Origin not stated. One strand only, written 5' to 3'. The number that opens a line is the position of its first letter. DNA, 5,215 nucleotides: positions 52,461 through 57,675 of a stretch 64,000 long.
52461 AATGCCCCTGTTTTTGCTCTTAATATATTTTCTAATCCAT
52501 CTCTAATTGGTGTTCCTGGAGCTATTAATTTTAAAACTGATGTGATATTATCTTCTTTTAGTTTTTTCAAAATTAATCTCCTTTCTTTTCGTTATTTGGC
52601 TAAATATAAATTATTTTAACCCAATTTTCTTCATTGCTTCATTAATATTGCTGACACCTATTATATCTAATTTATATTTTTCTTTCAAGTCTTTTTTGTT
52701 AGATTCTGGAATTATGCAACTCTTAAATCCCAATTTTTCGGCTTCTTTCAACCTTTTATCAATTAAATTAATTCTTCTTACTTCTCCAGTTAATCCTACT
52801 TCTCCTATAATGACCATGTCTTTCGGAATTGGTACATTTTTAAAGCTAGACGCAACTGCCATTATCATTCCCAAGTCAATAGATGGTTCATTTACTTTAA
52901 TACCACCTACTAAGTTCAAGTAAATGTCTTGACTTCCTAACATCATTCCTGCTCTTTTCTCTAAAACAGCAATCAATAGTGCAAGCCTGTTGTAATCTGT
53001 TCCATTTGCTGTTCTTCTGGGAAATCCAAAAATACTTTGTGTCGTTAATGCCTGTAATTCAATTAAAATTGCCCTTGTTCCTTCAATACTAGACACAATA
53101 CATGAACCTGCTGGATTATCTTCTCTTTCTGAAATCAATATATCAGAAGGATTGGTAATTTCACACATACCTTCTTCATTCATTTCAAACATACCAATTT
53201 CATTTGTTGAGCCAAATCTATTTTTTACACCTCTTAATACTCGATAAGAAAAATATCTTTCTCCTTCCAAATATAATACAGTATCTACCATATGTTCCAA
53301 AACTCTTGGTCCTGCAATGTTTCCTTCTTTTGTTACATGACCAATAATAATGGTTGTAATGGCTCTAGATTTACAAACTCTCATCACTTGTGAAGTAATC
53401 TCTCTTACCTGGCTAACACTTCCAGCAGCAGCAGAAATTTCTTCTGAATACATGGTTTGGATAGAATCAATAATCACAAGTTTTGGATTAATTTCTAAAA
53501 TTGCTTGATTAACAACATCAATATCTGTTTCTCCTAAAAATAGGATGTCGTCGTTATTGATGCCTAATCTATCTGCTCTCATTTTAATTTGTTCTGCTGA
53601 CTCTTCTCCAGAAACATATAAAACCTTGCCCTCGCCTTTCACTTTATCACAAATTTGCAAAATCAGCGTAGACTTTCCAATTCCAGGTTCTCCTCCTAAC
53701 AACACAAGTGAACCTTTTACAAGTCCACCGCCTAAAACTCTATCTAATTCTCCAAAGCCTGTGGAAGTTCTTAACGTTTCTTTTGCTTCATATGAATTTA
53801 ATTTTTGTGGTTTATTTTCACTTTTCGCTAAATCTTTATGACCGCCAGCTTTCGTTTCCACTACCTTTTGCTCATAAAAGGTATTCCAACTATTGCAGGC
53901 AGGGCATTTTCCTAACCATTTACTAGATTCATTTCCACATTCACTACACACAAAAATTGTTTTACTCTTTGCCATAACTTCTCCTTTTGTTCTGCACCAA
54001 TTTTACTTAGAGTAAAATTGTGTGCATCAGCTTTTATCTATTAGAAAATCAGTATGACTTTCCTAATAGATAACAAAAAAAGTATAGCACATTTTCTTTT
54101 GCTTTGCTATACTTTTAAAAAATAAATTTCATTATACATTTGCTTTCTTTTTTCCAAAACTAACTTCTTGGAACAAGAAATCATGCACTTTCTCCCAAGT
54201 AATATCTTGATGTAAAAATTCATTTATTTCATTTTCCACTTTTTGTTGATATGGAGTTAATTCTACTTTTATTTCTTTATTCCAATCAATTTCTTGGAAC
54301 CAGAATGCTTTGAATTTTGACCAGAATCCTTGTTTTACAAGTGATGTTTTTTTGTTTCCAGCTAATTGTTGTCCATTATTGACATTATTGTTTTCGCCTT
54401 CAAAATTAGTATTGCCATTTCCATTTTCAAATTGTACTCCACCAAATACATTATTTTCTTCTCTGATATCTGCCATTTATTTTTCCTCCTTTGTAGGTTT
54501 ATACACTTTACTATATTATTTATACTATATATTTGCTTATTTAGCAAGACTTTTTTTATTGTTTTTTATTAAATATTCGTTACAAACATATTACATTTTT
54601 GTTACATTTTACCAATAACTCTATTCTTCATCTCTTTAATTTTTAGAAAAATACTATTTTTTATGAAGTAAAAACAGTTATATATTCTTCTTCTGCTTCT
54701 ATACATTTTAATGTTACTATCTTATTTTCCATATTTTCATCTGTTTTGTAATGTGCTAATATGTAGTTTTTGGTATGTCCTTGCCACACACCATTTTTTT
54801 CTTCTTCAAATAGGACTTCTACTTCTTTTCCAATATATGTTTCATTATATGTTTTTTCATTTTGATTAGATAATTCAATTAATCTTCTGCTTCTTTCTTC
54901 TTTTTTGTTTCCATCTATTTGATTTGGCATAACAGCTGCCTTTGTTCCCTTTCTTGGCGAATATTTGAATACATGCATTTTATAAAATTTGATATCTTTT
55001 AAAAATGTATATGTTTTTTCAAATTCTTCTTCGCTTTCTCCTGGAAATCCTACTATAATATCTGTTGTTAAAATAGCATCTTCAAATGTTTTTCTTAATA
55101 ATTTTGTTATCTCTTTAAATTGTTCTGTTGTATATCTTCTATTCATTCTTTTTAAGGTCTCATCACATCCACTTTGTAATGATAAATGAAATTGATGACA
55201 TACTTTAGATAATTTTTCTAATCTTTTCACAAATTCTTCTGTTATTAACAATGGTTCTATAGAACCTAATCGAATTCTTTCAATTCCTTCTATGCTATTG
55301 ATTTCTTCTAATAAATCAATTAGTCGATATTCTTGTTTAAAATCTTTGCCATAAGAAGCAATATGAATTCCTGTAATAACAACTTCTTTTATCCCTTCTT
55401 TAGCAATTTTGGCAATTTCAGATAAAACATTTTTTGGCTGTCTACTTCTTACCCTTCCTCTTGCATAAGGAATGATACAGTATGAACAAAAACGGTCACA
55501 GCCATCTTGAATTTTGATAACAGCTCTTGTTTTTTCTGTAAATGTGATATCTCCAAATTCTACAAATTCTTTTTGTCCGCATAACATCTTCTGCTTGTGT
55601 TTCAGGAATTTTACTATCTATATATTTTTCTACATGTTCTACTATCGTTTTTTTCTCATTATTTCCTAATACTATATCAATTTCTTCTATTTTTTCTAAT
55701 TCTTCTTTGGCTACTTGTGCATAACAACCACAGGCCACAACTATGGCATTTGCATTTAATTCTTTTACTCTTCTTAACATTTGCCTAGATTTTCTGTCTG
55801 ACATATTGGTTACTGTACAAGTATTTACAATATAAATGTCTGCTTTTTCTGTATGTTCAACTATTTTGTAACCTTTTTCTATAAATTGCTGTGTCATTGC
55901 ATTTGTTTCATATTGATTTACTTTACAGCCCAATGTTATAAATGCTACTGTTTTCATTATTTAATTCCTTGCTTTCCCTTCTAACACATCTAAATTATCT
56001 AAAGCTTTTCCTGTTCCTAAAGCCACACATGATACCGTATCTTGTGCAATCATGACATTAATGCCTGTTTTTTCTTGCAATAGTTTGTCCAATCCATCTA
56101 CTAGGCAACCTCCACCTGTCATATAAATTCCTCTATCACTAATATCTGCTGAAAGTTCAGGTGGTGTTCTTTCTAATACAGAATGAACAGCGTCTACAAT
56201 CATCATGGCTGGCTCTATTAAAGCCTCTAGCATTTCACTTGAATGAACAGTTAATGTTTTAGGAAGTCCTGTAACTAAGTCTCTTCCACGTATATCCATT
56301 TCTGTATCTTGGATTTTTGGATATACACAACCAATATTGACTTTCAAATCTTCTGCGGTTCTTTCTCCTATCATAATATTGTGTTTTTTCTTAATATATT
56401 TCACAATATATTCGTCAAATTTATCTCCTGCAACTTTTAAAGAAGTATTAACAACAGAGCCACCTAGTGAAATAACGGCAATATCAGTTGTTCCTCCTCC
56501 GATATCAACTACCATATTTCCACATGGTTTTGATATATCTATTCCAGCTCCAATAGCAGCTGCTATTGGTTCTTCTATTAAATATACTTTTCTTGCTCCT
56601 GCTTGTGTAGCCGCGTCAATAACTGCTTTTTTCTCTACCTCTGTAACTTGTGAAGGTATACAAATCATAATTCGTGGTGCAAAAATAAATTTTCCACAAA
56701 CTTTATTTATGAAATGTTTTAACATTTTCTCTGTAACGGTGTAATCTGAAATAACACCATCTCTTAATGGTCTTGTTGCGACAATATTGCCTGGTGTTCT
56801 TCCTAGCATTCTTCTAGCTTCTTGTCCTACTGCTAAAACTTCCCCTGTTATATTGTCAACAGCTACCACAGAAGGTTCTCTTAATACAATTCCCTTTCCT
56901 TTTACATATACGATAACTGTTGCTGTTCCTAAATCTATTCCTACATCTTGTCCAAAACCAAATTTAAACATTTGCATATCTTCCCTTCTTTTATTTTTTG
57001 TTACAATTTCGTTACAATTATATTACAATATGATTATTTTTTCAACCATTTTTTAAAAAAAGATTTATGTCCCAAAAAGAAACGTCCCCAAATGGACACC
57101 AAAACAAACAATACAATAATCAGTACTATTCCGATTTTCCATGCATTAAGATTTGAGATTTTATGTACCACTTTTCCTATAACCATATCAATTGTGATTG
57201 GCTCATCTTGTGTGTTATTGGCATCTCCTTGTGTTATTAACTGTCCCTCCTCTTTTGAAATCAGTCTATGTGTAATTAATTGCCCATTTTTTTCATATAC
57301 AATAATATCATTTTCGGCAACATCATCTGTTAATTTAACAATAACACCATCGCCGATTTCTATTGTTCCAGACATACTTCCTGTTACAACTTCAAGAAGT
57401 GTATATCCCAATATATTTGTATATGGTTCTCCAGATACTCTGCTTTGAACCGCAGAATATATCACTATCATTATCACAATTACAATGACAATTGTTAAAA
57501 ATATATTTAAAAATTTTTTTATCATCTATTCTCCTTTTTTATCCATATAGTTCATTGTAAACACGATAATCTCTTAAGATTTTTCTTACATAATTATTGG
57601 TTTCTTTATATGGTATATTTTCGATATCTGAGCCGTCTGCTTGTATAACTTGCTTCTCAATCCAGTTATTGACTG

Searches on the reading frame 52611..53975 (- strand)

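Call 67: search_protein_families(library=pfam, proteins=[window:52611-53975:-], max_evalue=0.0001)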
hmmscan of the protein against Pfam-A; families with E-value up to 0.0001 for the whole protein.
window:52611-53975:- (454 aa): 8 families
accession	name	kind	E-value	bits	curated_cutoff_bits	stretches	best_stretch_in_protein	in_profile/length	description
PF06745.19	ATPase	-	2.9e-20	73.1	26.6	2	71-143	2-76/231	KaiC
PF13481.12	AAA_25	-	1.4e-15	57.9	27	1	77-218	22-194/195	AAA domain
PF18073.7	Zn_ribbon_LapB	-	3.5e-12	46.2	25.7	1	8-35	1-28/28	Rubredoxin metal binding domain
PF03796.21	DnaB_C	-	3.3e-11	43.5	27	1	71-189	3-126/255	DnaB-like helicase C terminal domain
PF05362.19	Lon_C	-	2.3e-10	40.8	21.1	1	357-449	103-200/205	Lon protease (S16) C-terminal proteolytic domain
PF13541.12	ChlI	-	4.8e-09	36.6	27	1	340-426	35-121/121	Subunit ChlI of Mg-chelatase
PF08423.17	Rad51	-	7.1e-07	29.2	22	1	65-200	3-157/244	Rad51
PF00154.27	RecA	-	1.5e-05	25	27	1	64-199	27-169/262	recA bacterial DNA recombination protein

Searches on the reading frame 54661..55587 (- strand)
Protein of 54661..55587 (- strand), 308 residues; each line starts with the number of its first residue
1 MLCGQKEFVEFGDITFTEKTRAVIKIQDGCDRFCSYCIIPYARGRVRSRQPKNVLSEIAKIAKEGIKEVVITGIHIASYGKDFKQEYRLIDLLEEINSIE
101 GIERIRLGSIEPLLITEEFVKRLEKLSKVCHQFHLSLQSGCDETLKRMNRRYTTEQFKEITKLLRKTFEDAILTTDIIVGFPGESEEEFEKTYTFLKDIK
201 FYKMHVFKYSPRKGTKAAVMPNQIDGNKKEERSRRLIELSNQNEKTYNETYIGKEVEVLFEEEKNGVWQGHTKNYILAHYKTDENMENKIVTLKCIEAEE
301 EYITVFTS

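Call 26: search_protein_families(library=pfam, proteins=[window:54661-55587:-], max_evalue=0.00001)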
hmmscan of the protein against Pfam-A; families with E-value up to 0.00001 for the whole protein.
window:54661-55587:- (308 aa): 1 family
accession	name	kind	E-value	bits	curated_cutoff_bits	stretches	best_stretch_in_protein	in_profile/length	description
PF04055.27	Radical_SAM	-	4.9e-31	108.6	29.5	1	24-196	1-166/166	Radical SAM superfamily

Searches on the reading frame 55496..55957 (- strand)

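Call 67: search_protein_families(library=pfam, proteins=[window:55496-55957:-], max_evalue=0.0001)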
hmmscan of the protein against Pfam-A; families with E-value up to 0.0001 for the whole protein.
window:55496-55957:- (153 aa): 1 family
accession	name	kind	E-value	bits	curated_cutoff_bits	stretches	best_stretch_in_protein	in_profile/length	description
PF00919.26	UPF0004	-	2.5e-29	101.6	27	1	4-98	2-98/98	Uncharacterized protein family UPF0004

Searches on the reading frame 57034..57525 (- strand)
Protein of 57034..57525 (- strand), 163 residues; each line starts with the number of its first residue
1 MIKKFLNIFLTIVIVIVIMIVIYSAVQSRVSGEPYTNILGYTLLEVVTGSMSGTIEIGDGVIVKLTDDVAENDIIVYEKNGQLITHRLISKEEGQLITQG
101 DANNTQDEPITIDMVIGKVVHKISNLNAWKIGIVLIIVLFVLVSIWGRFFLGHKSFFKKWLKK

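Call 66: search_protein_families(library=pfam, proteins=[window:57034-57525:-], max_evalue=0.0001)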
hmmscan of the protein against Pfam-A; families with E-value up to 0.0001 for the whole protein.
window:57034-57525:- (163 aa): 1 family
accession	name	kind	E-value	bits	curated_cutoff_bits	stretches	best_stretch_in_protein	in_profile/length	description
PF00717.28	Peptidase_S24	-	1.2e-06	28.7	23.3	1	42-120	36-116/116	Peptidase S24-like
